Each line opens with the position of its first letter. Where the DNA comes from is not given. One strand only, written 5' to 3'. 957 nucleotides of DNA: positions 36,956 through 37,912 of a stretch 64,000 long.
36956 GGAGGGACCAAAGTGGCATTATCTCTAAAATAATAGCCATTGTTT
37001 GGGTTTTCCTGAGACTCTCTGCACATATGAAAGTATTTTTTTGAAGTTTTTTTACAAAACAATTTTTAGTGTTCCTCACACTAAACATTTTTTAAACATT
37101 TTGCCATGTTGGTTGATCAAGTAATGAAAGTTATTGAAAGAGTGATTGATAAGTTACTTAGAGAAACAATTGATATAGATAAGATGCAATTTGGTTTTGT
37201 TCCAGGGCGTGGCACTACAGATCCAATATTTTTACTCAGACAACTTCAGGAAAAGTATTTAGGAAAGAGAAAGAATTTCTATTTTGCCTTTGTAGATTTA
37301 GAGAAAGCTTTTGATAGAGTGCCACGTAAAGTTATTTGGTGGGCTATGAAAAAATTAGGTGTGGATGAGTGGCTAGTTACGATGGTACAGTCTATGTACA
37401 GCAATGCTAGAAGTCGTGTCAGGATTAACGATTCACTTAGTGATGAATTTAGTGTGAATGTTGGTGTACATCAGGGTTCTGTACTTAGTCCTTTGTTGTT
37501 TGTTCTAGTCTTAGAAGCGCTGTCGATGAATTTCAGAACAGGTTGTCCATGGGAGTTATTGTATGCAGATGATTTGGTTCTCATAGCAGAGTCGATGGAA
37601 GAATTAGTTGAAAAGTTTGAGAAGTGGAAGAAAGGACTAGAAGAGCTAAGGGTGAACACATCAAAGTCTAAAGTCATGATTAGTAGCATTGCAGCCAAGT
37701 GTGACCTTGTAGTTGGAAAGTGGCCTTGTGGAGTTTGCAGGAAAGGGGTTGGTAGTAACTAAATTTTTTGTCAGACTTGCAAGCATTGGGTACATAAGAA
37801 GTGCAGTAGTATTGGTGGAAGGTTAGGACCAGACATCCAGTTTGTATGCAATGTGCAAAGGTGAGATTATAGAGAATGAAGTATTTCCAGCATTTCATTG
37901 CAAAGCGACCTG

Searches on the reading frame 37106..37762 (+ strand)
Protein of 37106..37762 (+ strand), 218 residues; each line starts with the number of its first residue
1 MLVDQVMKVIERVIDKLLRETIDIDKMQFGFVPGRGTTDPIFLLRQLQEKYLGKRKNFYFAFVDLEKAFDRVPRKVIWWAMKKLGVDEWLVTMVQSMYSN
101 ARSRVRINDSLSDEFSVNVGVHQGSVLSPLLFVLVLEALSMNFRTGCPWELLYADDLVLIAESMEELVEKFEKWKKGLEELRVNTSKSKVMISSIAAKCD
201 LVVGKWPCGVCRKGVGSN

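Call 13: search_protein_families(library=pfam, proteins=[window:37106-37762:+], max_evalue=0.01)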
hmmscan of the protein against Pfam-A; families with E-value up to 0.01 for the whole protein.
window:37106-37762:+ (218 aa): 1 family
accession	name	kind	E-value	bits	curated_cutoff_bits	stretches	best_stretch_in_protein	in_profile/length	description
PF00078.32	RVT_1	-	9.7e-27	94.4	29.6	1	4-192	16-191/205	Reverse transcriptase (RNA-dependent DNA polymerase)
